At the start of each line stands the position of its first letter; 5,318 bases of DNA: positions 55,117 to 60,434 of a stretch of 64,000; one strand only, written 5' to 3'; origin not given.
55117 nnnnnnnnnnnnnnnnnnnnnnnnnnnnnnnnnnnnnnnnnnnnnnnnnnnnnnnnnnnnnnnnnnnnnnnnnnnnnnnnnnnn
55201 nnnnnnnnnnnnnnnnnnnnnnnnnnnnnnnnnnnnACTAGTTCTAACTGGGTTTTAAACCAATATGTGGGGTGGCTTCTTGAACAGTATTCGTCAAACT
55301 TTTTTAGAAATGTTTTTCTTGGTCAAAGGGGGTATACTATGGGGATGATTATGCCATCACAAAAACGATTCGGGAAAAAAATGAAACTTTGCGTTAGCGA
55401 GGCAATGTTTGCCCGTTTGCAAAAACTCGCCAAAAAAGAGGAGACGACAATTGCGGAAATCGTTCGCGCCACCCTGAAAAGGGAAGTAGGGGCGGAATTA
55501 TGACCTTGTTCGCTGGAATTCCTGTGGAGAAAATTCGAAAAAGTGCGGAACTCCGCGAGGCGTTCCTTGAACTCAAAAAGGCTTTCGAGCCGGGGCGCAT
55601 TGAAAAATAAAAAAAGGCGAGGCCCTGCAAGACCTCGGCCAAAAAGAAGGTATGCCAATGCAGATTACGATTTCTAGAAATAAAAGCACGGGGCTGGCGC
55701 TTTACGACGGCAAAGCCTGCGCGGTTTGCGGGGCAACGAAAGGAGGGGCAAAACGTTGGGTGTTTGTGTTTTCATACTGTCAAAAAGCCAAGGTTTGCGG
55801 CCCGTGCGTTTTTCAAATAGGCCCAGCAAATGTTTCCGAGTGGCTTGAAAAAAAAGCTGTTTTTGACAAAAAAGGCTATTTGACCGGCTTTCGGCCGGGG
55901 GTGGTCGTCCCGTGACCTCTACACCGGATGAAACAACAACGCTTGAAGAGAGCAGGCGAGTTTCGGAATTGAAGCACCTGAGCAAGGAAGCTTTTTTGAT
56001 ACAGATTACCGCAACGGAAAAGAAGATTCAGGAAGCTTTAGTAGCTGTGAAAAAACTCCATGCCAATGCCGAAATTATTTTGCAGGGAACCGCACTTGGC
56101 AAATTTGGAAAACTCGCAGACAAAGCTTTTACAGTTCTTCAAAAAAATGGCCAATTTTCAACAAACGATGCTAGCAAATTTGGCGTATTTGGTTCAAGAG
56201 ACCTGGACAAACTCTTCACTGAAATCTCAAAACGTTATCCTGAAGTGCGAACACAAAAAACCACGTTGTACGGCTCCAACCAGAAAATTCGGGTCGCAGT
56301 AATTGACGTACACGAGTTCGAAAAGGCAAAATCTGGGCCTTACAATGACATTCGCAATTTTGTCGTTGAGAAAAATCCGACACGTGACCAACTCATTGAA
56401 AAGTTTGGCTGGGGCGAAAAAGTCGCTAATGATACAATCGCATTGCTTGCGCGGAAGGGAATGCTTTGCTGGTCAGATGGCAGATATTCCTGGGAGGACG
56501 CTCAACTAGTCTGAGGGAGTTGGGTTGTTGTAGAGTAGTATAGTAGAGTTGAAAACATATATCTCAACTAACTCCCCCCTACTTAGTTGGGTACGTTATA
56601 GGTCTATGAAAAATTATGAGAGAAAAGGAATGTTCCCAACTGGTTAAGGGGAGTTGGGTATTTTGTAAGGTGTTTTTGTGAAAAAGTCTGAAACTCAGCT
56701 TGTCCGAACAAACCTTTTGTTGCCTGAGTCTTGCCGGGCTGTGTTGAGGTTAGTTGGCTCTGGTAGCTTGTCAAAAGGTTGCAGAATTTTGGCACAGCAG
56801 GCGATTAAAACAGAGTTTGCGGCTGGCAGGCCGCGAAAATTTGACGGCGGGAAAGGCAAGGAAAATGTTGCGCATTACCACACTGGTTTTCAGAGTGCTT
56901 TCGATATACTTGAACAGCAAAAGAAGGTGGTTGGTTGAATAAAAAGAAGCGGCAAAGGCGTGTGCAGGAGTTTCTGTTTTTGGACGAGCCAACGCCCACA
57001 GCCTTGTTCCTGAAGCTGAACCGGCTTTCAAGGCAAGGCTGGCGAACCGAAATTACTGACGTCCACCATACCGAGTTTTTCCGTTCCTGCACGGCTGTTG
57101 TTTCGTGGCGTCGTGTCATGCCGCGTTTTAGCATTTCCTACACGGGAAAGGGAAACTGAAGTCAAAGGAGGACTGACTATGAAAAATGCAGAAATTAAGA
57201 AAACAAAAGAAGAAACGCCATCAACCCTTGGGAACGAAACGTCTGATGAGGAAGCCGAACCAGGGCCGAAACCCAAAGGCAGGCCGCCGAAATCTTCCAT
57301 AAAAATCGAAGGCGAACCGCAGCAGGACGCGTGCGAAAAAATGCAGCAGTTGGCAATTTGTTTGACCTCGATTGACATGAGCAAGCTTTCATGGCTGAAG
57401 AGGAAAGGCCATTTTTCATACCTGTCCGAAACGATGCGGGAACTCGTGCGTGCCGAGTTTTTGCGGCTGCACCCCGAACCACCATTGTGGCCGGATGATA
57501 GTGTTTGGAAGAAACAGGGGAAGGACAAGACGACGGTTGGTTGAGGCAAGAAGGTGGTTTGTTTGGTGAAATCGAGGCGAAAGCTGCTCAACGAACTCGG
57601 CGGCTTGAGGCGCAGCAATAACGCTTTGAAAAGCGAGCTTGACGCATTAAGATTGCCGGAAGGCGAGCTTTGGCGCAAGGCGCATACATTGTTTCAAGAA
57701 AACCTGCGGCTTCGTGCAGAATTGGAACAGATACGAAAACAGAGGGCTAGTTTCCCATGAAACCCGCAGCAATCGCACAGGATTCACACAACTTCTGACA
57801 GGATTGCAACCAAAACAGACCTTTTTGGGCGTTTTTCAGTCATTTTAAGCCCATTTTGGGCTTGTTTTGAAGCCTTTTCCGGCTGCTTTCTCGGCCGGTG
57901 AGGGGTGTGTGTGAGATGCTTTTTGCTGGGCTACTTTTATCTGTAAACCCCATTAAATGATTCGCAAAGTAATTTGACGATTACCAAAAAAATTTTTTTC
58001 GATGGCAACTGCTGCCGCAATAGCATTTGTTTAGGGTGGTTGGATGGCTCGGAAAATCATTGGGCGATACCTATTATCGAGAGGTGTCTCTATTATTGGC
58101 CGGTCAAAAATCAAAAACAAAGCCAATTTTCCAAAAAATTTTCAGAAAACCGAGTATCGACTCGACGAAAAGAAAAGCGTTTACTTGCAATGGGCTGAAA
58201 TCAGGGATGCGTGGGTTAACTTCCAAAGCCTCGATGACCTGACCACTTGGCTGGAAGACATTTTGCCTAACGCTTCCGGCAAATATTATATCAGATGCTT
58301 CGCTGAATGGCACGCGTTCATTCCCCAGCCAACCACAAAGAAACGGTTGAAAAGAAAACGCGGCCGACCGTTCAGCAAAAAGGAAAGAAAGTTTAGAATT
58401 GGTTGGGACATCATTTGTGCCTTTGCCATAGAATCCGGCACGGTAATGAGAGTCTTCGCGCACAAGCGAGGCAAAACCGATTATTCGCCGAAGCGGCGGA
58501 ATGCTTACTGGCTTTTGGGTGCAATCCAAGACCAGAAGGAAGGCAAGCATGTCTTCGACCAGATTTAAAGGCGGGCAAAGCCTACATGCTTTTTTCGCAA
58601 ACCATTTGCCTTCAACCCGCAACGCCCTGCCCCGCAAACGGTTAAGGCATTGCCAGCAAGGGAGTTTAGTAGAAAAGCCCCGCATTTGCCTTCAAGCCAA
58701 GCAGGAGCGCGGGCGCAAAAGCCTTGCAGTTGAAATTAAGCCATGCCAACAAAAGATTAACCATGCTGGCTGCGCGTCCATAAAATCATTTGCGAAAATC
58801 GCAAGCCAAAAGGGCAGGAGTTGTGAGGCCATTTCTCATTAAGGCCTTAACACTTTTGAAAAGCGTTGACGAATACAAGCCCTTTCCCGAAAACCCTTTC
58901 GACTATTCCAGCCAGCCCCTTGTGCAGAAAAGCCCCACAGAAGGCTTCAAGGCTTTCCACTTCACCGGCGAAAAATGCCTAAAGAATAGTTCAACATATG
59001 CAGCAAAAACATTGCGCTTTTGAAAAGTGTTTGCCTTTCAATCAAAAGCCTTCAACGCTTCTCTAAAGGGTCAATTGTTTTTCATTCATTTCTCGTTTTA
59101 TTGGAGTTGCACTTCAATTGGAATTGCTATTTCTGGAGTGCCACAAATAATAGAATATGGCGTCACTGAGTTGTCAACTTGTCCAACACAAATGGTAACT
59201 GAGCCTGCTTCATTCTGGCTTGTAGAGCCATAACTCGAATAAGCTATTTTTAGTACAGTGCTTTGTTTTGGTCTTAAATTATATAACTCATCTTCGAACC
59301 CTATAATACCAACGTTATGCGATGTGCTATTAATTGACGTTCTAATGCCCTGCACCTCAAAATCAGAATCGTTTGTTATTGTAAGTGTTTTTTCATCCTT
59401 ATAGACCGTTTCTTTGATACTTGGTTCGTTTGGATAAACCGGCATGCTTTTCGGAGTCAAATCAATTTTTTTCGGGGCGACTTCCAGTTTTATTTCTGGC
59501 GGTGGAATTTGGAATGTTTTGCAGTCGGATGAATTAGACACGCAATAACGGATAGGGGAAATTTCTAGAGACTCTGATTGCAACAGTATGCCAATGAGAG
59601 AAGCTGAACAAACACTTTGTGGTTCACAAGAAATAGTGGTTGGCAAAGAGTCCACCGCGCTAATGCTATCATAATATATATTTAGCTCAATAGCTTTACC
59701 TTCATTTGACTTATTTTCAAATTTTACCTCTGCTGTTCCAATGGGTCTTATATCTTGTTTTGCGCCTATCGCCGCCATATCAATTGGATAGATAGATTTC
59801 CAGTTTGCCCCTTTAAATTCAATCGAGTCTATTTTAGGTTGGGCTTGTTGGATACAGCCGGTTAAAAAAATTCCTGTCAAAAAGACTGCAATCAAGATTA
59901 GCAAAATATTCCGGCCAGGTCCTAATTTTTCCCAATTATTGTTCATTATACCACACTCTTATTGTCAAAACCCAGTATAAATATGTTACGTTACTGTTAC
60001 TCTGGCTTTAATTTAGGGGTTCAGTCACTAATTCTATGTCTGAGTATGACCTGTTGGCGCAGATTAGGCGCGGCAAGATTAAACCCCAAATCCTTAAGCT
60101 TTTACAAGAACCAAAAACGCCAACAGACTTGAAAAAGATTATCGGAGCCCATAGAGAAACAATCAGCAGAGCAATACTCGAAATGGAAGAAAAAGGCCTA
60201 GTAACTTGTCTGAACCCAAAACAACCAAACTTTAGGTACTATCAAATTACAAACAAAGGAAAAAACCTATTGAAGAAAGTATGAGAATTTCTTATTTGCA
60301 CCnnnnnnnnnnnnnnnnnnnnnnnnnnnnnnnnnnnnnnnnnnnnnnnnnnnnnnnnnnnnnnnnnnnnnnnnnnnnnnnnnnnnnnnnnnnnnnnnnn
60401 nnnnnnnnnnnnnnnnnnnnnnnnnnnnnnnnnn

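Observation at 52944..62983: Integrated element of about 10 kb at tRNA-Leu(GAG) with an 11-bp att-like direct repeat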

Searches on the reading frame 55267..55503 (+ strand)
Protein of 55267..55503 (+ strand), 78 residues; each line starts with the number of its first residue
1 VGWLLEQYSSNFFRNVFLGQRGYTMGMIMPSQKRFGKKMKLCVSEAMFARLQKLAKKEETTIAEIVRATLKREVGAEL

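Call 9: search_protein_families(library=pfam, max_evalue=0.01, proteins=[window:55267-55503:+])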
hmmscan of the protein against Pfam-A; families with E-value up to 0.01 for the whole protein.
window:55267-55503:+ (78 aa): 1 family
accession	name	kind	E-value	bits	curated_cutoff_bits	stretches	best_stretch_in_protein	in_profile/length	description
PF01402.27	RHH_1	-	0.0015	18.9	20.5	1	43-73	6-36/39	Ribbon-helix-helix protein, copG family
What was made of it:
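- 55339..55503 (+): Ribbon-helix-helix-like small regulator. The longest ORF starts at 55267. PF01402, E 0.0015, below the curated cut-off (call 9).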

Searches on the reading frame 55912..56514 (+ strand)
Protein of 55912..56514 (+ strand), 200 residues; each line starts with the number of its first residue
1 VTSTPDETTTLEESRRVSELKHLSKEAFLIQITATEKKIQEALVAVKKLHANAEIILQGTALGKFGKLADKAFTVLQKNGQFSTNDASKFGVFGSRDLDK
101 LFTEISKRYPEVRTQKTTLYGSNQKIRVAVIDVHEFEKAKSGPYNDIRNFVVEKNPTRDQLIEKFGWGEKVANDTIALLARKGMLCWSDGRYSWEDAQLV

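Call 9: search_protein_families(library=pfam, max_evalue=0.01, proteins=[window:55912-56514:+])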
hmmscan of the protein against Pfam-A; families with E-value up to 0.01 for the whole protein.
window:55912-56514:+ (200 aa): 0 families

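Call 12: search_protein_families(library=phrogs, max_evalue=0.01, proteins=[window:55912-56514:+])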
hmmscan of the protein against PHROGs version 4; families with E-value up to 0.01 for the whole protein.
window:55912-56514:+ (200 aa): 0 families

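Call 37: search_protein_families(library=padloc, max_evalue=0.01, proteins=[window:55912-56514:+])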
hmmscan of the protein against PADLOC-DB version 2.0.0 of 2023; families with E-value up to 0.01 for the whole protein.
window:55912-56514:+ (200 aa): 0 families

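Call 38: search_protein_families(library=ncbifam, max_evalue=0.01, proteins=[window:55912-56514:+])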
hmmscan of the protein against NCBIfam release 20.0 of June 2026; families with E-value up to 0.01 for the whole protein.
window:55912-56514:+ (200 aa): 0 families

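Call 80: predict_structure(protein=window:55912-56514:+)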
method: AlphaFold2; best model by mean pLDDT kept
length: 200 residues; sequences in the alignment: 1
mean_pLDDT: 49.7   pTM: 0.42
mean pLDDT of the five models: 49.7, 45.2, 40.2, 38.4, 35.4
residues with pLDDT >= 90: 0; 70-90: 2; 50-70: 94; < 50: 104
segments of 3 or more residues with pLDDT < 50: 1-9, 11-15, 23-25, 57-63, 88-98, 111-113, 119-148, 180-200
pLDDT, mean of each block of 10 residues (from residue 1): 41 47 49 60 64 50 53 66 56 48 51 50 43 40 47 54 57 52 37 31
secondary structure, 60 per line:
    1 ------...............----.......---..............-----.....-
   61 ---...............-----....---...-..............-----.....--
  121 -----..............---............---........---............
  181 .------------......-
elements in order: H7-21 E26-32 H36-49 E55-59 H64-78 H84-87 E91-93 H95-108 E114-118 E126-132 H133-139 H143-154 H158-165 H169-181 H194-199
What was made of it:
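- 55912..56514 (+): 200-aa orphan protein in the position where relatives carry a 440-550-aa P-loop protein. Function unknown. AF2 model unusable, pLDDT 49.7 (call 80).
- Tried and rejected: The model was built from a single sequence and reached pLDDT 49.7, so it is unusable (call 80).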

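Call 98: find_related_loci(query=window:55912-56514:+, collection=viral_contigs, flank=8000)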
Query window:55912-56514:+ (200 aa) in viral_contigs; peptide patterns used: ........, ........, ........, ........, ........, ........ (x = any residue, [..] = any of these).
15 stretches matched a pattern, but none encodes a relative of the query by tblastn (E <= 1e-3).

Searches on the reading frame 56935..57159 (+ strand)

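Call 101: search_protein_families(library=pfam, max_evalue=1, proteins=[window:56935-57159:+])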
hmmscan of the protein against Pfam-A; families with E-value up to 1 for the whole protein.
window:56935-57159:+ (74 aa): 2 families
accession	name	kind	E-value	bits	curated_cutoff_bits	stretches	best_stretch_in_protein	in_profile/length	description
PF04376.19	ATE_N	-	0.034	14.8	27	1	27-68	26-67/72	Arginine-tRNA-protein transferase, N terminus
PF22068.2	Androglobin_II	-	0.04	14.3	27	1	4-63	12-71/125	Androglobin, domain II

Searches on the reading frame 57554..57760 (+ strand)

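Call 9: search_protein_families(library=pfam, max_evalue=0.01, proteins=[window:57554-57760:+])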
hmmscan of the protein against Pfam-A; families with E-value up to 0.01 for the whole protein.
window:57554-57760:+ (68 aa): 2 families
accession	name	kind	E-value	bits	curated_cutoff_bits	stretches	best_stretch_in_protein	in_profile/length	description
PF00170.26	bZIP_1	-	0.00058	20.3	27.6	0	38-65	30-57/64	bZIP transcription factor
PF24423.1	OVT1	-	0.0028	18.5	30.9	1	6-64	29-87/100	Major antigen, helical domain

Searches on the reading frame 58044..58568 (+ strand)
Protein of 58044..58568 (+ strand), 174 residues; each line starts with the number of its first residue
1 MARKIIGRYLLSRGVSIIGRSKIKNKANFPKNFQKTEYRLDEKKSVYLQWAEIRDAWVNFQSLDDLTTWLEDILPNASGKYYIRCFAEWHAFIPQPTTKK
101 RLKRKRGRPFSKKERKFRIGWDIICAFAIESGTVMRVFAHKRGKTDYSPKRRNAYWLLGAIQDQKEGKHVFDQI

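Call 9: search_protein_families(library=pfam, max_evalue=0.01, proteins=[window:58044-58568:+])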
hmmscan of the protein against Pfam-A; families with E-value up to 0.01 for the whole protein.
window:58044-58568:+ (174 aa): 0 families

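Call 12: search_protein_families(library=phrogs, max_evalue=0.01, proteins=[window:58044-58568:+])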
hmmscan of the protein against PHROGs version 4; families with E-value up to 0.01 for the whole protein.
window:58044-58568:+ (174 aa): 0 families
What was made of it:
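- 58044..58568 (+): 174-aa basic orphan protein with a KRKRGRP AT-hook-like motif. No family hit (calls 9, 12).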

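Call 37: search_protein_families(library=padloc, max_evalue=0.01, proteins=[window:58044-58568:+])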
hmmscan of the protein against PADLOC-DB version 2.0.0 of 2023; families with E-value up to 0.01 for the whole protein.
window:58044-58568:+ (174 aa): 0 families

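Call 38: search_protein_families(library=ncbifam, max_evalue=0.01, proteins=[window:58044-58568:+])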
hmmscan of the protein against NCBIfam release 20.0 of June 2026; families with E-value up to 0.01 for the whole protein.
window:58044-58568:+ (174 aa): 0 families

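Call 100: find_related_loci(query=window:58044-58568:+, collection=viral_contigs, flank=8000)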
Query window:58044-58568:+ (174 aa) in viral_contigs; peptide patterns used: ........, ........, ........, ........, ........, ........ (x = any residue, [..] = any of these).
5 stretches matched a pattern, but none encodes a relative of the query by tblastn (E <= 1e-3).
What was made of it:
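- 58044..58568 (+): No IMG/VR relative (call 100).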

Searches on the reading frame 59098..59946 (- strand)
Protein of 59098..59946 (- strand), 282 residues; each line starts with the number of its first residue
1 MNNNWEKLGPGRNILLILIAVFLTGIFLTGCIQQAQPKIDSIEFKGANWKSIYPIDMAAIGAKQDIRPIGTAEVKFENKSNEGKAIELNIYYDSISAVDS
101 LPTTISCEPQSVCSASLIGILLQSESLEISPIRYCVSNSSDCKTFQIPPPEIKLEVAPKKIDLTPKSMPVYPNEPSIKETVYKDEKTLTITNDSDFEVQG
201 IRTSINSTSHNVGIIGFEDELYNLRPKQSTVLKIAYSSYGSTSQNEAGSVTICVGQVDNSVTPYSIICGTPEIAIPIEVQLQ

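Call 10: search_protein_families(library=pfam, max_evalue=0.01, proteins=[window:59098-59946:-])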
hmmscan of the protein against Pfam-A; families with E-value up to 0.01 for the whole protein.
window:59098-59946:- (282 aa): 0 families

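Call 12: search_protein_families(library=phrogs, max_evalue=0.01, proteins=[window:59098-59946:-])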
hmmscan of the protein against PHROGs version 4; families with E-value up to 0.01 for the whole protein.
window:59098-59946:- (282 aa): 0 families

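Call 37: search_protein_families(library=padloc, max_evalue=0.01, proteins=[window:59098-59946:-])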
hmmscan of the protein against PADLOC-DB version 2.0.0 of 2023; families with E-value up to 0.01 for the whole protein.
window:59098-59946:- (282 aa): 0 families

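Call 38: search_protein_families(library=ncbifam, max_evalue=0.01, proteins=[window:59098-59946:-])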
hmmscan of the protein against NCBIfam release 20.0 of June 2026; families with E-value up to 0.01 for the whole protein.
window:59098-59946:- (282 aa): 0 families

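Call 65: find_homologous_proteins(query=window:59098-59946:-, max_evalue=0.001)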
Query window:59098-59946:- (282 aa): 1 proteins with E <= 0.001 among 385 candidates.
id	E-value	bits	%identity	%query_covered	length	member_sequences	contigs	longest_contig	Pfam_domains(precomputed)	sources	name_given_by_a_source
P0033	7.8e-182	621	100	100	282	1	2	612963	-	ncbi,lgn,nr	ncbi:MAG: hypothetical protein HY394_02550 [Candidatus Diapherotrites archaeon]|nr:hypothetical prot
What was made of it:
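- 59098..59946 (-): 282-aa acidic protein with an N-terminal anchor or signal helix and 7 Cys. A true orphan. Only itself among 5.8 billion proteins (call 65).
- Tried and rejected: 59098-59946 has no homologue at all (call 65).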

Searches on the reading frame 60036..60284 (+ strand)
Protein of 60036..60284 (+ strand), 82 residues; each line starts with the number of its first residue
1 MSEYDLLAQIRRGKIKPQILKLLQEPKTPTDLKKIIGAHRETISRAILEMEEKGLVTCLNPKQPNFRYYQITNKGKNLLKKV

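Call 10: search_protein_families(library=pfam, max_evalue=0.01, proteins=[window:60036-60284:+])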
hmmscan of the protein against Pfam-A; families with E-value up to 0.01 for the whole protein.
window:60036-60284:+ (82 aa): 10 families
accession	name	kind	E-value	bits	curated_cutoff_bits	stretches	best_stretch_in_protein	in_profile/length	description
PF25213.1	HVO_A0261_N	-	6.3e-07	29.6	35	1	17-79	14-71/86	HVO_A0261 N-terminal domain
PF13545.12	HTH_Crp_2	-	0.00015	22.1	27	1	28-57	24-53/70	Crp-like helix-turn-helix domain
PF14947.12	HTH_45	-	0.00035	21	25.5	1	14-81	6-68/77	Winged helix-turn-helix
PF01047.28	MarR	-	0.00058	20.1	24.6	1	24-57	15-48/59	MarR family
PF12802.13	MarR_2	-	0.0012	19.4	27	1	25-57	18-51/61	MarR family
PF03551.20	PadR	-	0.0023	18.3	27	1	45-80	36-74/75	Transcriptional regulator PadR-like family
PF01978.25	TrmB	-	0.0026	18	25.6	1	22-60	17-56/68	Sugar-specific transcriptional regulator TrmB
PF07381.18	EarA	-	0.0033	17.7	22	0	52-81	61-89/90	EarA-like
PF14277.12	DUF4364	-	0.0066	16.7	26.9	1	42-80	35-71/162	Domain of unknown function (DUF4364)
PF24409.1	wHTH-PRTase_assc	-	0.0082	16.6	27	0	19-81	3-57/83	wHTH-PRTase associated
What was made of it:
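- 60036..60284 (+): 82-aa winged-helix regulator. PF25213, E 6e-7, plus MarR, PadR and TrmB-type hits, all below their cut-offs (call 10).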
